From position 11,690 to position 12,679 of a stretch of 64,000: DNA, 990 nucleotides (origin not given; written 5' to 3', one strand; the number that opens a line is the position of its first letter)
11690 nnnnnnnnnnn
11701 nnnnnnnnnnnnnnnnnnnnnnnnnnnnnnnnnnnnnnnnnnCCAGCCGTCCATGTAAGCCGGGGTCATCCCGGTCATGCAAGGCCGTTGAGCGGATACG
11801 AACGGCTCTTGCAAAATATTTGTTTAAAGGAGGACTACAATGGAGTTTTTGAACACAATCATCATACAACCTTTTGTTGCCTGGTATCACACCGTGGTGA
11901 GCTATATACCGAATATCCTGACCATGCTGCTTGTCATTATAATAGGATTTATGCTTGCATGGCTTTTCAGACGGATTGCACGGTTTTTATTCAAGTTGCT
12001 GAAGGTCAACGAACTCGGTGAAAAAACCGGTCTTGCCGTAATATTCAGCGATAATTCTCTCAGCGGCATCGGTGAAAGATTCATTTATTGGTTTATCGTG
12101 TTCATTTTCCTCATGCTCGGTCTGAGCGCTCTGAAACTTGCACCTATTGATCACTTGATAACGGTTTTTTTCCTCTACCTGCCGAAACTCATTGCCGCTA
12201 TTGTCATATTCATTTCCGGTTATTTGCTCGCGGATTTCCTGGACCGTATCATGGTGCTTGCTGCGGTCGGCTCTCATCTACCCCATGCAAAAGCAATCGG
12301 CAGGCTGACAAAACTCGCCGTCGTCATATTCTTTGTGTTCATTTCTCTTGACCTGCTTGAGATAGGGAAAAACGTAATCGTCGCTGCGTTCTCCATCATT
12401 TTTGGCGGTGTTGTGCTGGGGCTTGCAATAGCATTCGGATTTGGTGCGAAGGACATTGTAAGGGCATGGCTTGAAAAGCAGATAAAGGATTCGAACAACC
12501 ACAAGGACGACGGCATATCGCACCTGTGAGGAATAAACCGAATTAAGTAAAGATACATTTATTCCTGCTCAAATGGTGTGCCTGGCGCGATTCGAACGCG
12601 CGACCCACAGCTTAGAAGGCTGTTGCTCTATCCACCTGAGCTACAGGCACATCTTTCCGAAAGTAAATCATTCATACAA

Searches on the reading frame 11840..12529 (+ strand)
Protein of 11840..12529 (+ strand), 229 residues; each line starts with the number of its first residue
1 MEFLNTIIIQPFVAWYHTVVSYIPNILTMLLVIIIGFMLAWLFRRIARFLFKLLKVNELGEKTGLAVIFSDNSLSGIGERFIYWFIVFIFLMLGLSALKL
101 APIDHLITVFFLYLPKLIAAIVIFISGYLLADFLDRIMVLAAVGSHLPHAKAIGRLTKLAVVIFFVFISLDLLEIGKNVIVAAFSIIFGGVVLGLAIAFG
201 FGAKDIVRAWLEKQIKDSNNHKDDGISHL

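Call 9: find_encoding_contigs(protein=window:11840-12529:+, flank=10000, max_places=10)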
Protein window:11840-12529:+ (229 aa): 14 contigs read that carry it; 10 places shown.
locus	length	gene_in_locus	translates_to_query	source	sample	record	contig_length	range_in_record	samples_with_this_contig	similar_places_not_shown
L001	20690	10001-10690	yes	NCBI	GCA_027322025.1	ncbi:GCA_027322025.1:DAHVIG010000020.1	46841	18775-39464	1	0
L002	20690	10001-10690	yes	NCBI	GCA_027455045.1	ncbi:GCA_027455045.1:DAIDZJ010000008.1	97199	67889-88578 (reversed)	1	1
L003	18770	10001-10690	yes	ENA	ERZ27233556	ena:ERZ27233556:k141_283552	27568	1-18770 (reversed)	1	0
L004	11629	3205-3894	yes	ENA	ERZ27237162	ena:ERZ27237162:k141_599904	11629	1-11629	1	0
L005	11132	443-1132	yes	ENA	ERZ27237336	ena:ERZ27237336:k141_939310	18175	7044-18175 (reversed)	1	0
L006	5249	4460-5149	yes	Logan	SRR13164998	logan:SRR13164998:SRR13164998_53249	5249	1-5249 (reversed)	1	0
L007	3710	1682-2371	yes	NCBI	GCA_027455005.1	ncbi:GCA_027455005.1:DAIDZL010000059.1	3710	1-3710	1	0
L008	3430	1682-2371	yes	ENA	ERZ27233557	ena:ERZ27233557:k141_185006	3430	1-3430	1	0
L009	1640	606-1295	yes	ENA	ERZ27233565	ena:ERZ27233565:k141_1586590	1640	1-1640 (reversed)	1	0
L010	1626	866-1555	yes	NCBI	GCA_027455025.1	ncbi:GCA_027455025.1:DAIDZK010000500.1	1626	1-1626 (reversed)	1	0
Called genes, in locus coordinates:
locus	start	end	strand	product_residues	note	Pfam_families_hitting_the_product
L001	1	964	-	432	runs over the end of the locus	PF00108:Thiolase_N, PF22691:Thiolase_C_1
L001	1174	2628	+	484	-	PF01425:Amidase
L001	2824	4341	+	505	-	-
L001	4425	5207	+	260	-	PF00378:ECH_1, PF16113:ECH_2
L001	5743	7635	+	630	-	PF01134:GIDA, PF07992:Pyr_redox_2 (weak), PF12831:FAD_oxidored (weak), PF21680:GIDA_C_1st, PF13932:SAM_GIDA_C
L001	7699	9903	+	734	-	PF00535:Glycos_transf_2, PF21969:MGS_GT (weak)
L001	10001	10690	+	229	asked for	PF05552:MS_channel_1st_1 (weak)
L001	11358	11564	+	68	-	PF09957:VapB_antitoxin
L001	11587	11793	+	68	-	-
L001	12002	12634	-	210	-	PF13505:OMP_b-brl, PF01389:OmpA_membrane (weak)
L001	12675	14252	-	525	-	PF13360:PQQ_2 (faint), PF25292:Beta-prop_CGLA (faint), PF13570:Beta-prop_ACSF4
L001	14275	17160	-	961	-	-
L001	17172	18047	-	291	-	-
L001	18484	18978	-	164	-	PF01252:Peptidase_A8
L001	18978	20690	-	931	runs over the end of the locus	PF00133:tRNA-synt_1, PF01406:tRNA-synt_1e (faint), PF09334:tRNA-synt_1g, PF13603:tRNA-synt_1_2 (faint), PF08264:Anticodon_1, PF06827:zf-FPG_IleRS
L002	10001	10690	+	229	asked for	PF05552:MS_channel_1st_1 (weak)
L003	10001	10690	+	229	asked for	PF05552:MS_channel_1st_1 (weak)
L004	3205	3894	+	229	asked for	PF05552:MS_channel_1st_1 (weak)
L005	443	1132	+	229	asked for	PF05552:MS_channel_1st_1 (weak)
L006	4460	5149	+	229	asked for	PF05552:MS_channel_1st_1 (weak)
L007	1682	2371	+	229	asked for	PF05552:MS_channel_1st_1 (weak)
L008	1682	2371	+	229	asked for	PF05552:MS_channel_1st_1 (weak)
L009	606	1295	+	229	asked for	PF05552:MS_channel_1st_1 (weak)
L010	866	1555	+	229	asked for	PF05552:MS_channel_1st_1 (weak)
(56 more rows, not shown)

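Call 38: find_homologous_proteins(query=window:11840-12529:+, max_evalue=1e-20)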
Query window:11840-12529:+ (229 aa): 520 proteins with E <= 1e-20 among 1767 candidates; the best 120 are listed.
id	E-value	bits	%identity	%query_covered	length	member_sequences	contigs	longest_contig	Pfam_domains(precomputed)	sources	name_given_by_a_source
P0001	2.0e-137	475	100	100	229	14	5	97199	PF05552.18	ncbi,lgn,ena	-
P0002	2.8e-125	435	90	100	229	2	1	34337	PF05552.18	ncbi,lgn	-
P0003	3.7e-125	434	90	100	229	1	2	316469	PF05552.18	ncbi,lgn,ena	-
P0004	4.5e-124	431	88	100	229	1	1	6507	PF05552.18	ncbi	-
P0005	8.2e-122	424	87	100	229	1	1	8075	PF05552.18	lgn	-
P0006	1.7e-121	422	86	100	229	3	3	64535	PF05552.18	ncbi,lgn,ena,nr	ncbi:MAG: hypothetical protein M1381_12210 [Deltaproteobacteria bacterium]|nr:hypothetical protein [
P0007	1.9e-115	403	83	100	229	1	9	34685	PF05552.18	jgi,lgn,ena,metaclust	jgi:hypothetical protein|metaclust:\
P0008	4.2e-115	402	82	100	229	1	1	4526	PF05552.18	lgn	-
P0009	4.5e-115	401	83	100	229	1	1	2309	PF05552.18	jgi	jgi:hypothetical protein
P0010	3.2e-113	395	79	100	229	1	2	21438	PF05552.18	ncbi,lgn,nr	ncbi:MAG: hypothetical protein M1491_05970 [Deltaproteobacteria bacterium]|nr:hypothetical protein [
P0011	3.5e-113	395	81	100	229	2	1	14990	PF05552.18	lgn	-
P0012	5.7e-109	382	76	100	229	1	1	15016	PF05552.18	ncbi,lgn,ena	-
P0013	7.1e-105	368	75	100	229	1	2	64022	PF05552.18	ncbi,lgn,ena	-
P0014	1.0e-104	368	73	100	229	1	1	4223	PF05552.18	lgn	-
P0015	1.0e-69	253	88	60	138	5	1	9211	PF05552.18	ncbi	ncbi:MAG: mechanosensitive ion channel family protein [bacterium]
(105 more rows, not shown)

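Call 39: find_encoding_contigs(protein=P0003, flank=4000, max_places=3)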
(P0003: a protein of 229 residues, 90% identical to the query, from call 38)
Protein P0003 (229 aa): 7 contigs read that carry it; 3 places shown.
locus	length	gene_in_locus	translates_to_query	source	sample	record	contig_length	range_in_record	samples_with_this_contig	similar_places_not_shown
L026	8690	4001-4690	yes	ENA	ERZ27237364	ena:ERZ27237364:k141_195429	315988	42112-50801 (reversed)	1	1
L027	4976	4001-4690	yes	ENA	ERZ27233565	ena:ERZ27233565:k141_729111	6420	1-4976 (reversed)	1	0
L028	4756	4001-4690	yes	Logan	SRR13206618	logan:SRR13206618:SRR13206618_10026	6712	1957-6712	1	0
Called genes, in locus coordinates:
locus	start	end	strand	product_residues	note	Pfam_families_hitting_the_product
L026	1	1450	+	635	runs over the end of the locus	PF01134:GIDA, PF12831:FAD_oxidored (weak), PF21680:GIDA_C_1st, PF13932:SAM_GIDA_C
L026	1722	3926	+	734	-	PF00535:Glycos_transf_2, PF21969:MGS_GT (weak)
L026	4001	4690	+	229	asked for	PF05552:MS_channel_1st_1 (weak)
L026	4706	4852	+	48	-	-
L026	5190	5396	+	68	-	PF09957:VapB_antitoxin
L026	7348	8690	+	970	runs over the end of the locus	PF13529:Peptidase_C39_2 (weak)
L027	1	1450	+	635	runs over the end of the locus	PF01134:GIDA, PF12831:FAD_oxidored (weak), PF21680:GIDA_C_1st, PF13932:SAM_GIDA_C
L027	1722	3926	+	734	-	PF00535:Glycos_transf_2, PF21969:MGS_GT (weak)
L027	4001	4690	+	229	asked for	PF05552:MS_channel_1st_1 (weak)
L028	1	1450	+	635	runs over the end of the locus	PF01134:GIDA, PF12831:FAD_oxidored (weak), PF21680:GIDA_C_1st, PF13932:SAM_GIDA_C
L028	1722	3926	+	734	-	PF00535:Glycos_transf_2, PF21969:MGS_GT (weak)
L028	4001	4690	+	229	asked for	PF05552:MS_channel_1st_1 (weak)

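Call 40: find_encoding_contigs(protein=P0006, flank=4000, max_places=3)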
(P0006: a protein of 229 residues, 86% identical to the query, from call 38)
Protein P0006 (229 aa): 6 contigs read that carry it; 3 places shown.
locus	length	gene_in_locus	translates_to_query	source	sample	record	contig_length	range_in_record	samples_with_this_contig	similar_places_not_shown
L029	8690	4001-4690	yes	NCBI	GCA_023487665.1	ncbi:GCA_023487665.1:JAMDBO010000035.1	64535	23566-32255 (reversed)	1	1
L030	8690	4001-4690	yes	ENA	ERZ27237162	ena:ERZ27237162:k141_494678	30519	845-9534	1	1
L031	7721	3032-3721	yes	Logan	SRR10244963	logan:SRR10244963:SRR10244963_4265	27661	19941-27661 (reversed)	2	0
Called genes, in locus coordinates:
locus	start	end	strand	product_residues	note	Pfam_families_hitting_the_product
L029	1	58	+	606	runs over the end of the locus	-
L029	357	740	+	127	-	PF22752:DUF488-N3i, PF04343:DUF488, PF22751:DUF488-N3a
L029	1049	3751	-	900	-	PF00176:SNF2-rel_dom, PF00270:DEAD (weak), PF04851:ResIII, PF11496:HDA2-3 (faint), PF00271:Helicase_C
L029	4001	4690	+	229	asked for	PF05552:MS_channel_1st_1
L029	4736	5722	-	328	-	PF01336:tRNA_anti-codon, PF01966:HD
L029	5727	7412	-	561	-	PF16949:ABC_tran_2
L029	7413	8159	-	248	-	PF00005:ABC_tran, PF13304:AAA_21 (faint)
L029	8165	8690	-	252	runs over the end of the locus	PF01149:Fapy_DNA_glyco, PF06831:H2TH, PF06827:zf-FPG_IleRS (weak)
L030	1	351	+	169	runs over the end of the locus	PF14659:Phage_int_SAM_3 (weak), PF24624:Int_N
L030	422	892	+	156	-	PF00589:Phage_integrase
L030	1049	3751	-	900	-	PF00176:SNF2-rel_dom, PF00270:DEAD (weak), PF04851:ResIII, PF11496:HDA2-3 (faint), PF00271:Helicase_C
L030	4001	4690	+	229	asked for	PF05552:MS_channel_1st_1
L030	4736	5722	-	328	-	PF01336:tRNA_anti-codon, PF01966:HD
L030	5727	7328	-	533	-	PF16949:ABC_tran_2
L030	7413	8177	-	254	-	PF00005:ABC_tran, PF13304:AAA_21 (faint)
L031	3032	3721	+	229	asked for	PF05552:MS_channel_1st_1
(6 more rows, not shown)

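Call 41: find_encoding_contigs(protein=P0007, flank=4000, max_places=5)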
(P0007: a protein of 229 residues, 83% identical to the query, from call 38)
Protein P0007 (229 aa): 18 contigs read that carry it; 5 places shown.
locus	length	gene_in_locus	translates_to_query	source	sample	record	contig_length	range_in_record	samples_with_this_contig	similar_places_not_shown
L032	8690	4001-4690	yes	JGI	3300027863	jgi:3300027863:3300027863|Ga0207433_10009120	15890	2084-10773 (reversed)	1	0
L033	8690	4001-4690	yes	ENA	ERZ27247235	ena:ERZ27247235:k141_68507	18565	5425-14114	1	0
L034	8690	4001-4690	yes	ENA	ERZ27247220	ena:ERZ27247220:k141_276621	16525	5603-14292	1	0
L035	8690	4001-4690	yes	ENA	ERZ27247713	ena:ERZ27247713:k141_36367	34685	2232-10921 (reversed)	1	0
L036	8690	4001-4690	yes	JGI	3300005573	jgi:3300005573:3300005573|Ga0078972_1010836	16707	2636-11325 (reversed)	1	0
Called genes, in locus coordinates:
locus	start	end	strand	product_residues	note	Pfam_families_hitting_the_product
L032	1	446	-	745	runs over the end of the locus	PF01751:Toprim, PF01131:Topoisom_bac, PF01396:Zn_ribbon_Top1, PF13408:Zn_ribbon_recom (faint), PF01396:Zn_ribbon_Top1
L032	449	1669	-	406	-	PF02481:DNA_processg_A, PF17782:WHD_DprA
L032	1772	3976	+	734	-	PF00535:Glycos_transf_2, PF21969:MGS_GT (weak)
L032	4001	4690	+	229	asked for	PF05552:MS_channel_1st_1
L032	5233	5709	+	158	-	PF18917:LiaI-LiaF-like_TM1 (weak)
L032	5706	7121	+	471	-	PF02310:B12-binding, PF04055:Radical_SAM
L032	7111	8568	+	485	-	PF20695:UbiD_N, PF01977:UbiD, PF20696:UbiD_C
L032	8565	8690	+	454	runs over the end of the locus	PF00202:Aminotran_3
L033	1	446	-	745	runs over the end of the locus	PF01751:Toprim, PF01131:Topoisom_bac, PF01396:Zn_ribbon_Top1, PF13408:Zn_ribbon_recom (faint), PF01396:Zn_ribbon_Top1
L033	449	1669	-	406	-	PF02481:DNA_processg_A, PF17782:WHD_DprA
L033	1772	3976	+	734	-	PF00535:Glycos_transf_2, PF21969:MGS_GT (weak)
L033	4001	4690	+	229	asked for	PF05552:MS_channel_1st_1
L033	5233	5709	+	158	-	PF18917:LiaI-LiaF-like_TM1 (weak)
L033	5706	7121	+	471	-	PF02310:B12-binding, PF04055:Radical_SAM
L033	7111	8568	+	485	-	PF20695:UbiD_N, PF01977:UbiD, PF20696:UbiD_C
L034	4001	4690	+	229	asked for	PF05552:MS_channel_1st_1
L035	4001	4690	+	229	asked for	PF05552:MS_channel_1st_1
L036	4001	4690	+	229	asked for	PF05552:MS_channel_1st_1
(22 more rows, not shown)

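Call 42: find_encoding_contigs(protein=P0013, flank=4000, max_places=3)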
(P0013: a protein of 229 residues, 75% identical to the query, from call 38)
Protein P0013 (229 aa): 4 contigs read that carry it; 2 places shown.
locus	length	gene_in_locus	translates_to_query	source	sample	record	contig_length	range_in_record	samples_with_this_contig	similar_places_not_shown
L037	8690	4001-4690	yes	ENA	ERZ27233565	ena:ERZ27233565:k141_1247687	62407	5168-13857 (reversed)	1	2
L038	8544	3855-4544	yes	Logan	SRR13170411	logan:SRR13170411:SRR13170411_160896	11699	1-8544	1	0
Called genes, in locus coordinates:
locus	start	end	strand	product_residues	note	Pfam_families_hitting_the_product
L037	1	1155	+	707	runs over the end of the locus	PF00982:Glyco_transf_20, PF02358:Trehalose_PPase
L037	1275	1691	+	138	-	-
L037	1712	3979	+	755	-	PF00535:Glycos_transf_2, PF21969:MGS_GT (weak)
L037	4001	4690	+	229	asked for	PF05552:MS_channel_1st_1 (weak)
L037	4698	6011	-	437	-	PF13660:DUF4147, PF05161:MOFRL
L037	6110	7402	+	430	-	PF00083:Sugar_tr, PF07690:MFS_1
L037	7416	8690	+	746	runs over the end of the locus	-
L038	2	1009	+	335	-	?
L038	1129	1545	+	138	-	-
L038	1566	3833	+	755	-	PF00535:Glycos_transf_2, PF21969:MGS_GT (weak)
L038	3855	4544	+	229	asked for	PF05552:MS_channel_1st_1 (weak)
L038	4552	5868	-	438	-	PF13660:DUF4147, PF05161:MOFRL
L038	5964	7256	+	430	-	PF00083:Sugar_tr, PF07690:MFS_1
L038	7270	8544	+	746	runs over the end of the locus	-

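Call 50: find_encoding_contigs(protein=P0003, flank=10000, max_places=1)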
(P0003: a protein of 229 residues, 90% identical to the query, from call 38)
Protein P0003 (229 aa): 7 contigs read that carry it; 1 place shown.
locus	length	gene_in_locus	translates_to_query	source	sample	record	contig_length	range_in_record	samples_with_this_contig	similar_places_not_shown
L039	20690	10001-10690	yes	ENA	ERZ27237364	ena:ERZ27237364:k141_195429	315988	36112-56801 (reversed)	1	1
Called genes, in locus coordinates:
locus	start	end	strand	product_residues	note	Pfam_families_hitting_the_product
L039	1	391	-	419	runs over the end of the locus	PF00108:Thiolase_N, PF22691:Thiolase_C_1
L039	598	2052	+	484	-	PF01425:Amidase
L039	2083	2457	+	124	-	-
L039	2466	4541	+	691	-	PF13802:Gal_mutarotas_2, PF01055:Glyco_hydro_31_2nd, PF21365:Glyco_hydro_31_3rd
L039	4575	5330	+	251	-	PF00106:adh_short, PF01370:Epimerase (faint), PF08659:KR, PF13561:adh_short_C2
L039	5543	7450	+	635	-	PF01134:GIDA, PF12831:FAD_oxidored (weak), PF21680:GIDA_C_1st, PF13932:SAM_GIDA_C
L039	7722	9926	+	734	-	PF00535:Glycos_transf_2, PF21969:MGS_GT (weak)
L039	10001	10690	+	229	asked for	PF05552:MS_channel_1st_1 (weak)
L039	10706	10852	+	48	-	-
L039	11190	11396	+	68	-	PF09957:VapB_antitoxin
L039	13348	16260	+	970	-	PF13529:Peptidase_C39_2 (weak)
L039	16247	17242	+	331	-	-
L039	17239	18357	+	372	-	-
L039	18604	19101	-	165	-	PF01252:Peptidase_A8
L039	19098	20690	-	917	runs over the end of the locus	PF00133:tRNA-synt_1, PF01921:tRNA-synt_1f (faint), PF01406:tRNA-synt_1e (faint), PF09334:tRNA-synt_1g, PF08264:Anticodon_1, PF06827:zf-FPG_IleRS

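Call 51: find_encoding_contigs(protein=P0004, flank=6000, max_places=3)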
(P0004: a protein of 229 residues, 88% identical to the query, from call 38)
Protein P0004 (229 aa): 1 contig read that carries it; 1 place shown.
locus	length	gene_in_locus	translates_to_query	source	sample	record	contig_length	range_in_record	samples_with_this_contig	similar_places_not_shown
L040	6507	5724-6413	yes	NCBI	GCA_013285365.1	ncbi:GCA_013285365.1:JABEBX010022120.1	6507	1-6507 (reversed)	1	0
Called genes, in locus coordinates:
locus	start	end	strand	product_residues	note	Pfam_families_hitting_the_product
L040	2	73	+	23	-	?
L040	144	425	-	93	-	-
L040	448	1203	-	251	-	PF00106:adh_short, PF01370:Epimerase (faint), PF08659:KR, PF13561:adh_short_C2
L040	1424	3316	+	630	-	PF01134:GIDA, PF12831:FAD_oxidored (weak), PF21680:GIDA_C_1st, PF13932:SAM_GIDA_C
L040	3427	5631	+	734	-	PF00535:Glycos_transf_2, PF21969:MGS_GT (weak)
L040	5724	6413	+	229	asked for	PF05552:MS_channel_1st_1 (weak)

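Call 52: find_encoding_contigs(protein=P0005, flank=6000, max_places=3)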
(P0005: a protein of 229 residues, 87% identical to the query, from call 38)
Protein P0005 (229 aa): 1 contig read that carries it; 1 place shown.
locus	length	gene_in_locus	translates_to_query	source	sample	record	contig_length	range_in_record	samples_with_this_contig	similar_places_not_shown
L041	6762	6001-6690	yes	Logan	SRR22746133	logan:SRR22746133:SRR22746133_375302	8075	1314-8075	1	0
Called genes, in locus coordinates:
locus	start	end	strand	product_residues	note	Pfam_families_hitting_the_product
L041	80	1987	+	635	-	PF01134:GIDA, PF12831:FAD_oxidored (weak), PF21680:GIDA_C_1st, PF13932:SAM_GIDA_C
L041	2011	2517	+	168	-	-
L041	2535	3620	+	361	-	-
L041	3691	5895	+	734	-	PF00535:Glycos_transf_2, PF21969:MGS_GT (weak)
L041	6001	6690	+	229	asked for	PF05552:MS_channel_1st_1 (weak)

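Call 54: find_encoding_contigs(protein=P0011, flank=5000, max_places=2)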
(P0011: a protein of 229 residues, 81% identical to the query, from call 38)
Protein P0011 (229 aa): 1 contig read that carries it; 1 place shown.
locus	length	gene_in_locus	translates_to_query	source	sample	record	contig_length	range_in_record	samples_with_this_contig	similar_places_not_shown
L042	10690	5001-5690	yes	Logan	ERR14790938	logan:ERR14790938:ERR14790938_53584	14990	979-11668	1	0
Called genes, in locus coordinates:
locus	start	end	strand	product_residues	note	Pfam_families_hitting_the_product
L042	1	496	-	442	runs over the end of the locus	PF02321:OEP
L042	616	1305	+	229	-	PF00072:Response_reg, PF00486:Trans_reg_C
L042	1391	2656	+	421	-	PF00672:HAMP, PF00512:HisKA, PF02518:HATPase_c, PF14501:HATPase_c_5 (weak)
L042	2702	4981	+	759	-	PF00535:Glycos_transf_2, PF21969:MGS_GT (weak)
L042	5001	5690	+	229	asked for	PF05552:MS_channel_1st_1 (weak)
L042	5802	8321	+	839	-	PF00069:Pkinase, PF07714:PK_Tyr_Ser-Thr, PF03781:FGE-sulfatase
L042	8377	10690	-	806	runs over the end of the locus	PF02190:LON_substr_bdg, PF08298:AAA_PrkA (weak), PF00004:AAA, PF07728:AAA_5, PF22667:Lon_lid, PF05362:Lon_C, PF13541:ChlI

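Call 55: find_encoding_contigs(protein=P0008, flank=5000, max_places=2)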
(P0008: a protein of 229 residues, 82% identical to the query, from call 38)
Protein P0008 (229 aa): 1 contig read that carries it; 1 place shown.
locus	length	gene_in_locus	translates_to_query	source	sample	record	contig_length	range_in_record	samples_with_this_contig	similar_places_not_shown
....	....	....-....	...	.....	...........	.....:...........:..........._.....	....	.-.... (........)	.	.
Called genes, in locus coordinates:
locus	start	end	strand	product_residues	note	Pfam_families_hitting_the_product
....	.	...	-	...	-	?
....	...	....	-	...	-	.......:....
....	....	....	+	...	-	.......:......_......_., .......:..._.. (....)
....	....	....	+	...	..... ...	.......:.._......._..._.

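Call 56: find_encoding_contigs(protein=P0014, flank=5000, max_places=2)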
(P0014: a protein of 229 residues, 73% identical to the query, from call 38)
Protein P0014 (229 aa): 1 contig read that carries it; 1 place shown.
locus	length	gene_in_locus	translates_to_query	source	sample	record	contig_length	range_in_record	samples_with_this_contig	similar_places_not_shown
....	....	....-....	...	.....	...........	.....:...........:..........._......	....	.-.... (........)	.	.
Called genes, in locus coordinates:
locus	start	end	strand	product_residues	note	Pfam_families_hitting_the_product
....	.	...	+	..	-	?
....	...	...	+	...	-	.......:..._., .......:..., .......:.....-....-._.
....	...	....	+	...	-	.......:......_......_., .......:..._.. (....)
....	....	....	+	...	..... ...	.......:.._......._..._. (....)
